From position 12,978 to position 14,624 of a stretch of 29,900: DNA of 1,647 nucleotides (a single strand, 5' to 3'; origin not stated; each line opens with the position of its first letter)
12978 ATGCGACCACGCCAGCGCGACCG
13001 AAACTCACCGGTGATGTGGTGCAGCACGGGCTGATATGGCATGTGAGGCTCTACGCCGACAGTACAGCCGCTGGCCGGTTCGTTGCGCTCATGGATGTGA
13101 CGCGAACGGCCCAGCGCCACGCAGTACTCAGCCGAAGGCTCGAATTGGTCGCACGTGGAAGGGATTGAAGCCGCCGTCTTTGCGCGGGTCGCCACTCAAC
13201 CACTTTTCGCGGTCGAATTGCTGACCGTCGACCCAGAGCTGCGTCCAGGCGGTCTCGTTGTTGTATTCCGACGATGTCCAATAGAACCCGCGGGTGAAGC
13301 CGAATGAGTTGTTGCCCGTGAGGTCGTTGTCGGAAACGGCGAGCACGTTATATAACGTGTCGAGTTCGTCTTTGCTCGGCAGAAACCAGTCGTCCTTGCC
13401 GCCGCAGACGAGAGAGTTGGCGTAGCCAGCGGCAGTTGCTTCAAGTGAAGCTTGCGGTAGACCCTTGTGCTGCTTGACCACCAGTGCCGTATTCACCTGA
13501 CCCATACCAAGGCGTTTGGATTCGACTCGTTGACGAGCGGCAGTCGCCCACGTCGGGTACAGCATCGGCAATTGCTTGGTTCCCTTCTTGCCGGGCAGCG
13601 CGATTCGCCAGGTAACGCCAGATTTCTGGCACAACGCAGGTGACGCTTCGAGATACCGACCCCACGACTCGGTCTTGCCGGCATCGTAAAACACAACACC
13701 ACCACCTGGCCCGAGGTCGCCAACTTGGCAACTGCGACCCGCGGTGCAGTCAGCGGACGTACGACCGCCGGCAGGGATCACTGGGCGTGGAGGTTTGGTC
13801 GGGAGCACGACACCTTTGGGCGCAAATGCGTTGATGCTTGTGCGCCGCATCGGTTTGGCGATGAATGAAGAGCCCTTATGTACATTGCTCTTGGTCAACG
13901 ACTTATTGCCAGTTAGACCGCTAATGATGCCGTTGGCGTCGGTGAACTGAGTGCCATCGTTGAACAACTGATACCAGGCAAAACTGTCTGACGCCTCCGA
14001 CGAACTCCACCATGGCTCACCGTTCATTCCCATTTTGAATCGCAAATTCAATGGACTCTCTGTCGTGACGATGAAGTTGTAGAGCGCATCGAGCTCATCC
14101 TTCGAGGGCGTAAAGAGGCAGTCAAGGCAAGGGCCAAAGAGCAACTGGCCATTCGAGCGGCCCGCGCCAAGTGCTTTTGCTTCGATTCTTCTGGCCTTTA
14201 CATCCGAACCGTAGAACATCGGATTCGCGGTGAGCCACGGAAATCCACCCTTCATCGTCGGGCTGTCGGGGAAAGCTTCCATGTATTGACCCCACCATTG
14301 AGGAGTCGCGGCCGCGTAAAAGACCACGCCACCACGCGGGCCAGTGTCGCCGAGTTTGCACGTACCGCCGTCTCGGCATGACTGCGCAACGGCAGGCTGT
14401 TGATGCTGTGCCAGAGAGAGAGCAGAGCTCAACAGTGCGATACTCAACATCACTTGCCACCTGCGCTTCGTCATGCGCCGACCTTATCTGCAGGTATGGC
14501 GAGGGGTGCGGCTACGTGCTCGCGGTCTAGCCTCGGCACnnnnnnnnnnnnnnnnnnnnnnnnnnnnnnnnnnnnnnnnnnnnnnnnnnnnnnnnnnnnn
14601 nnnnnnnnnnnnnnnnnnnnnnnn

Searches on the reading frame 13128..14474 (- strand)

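Call 10: search_protein_families(library=pfam, proteins=[window:13128-14474:-])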
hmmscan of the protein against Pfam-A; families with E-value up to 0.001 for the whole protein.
window:13128-14474:- (448 aa): 1 family
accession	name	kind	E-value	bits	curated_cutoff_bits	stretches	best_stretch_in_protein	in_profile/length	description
PF07603.17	Lcl_C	-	1.6e-10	41.7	34.9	1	347-423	26-106/117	Lcl C-terminal domain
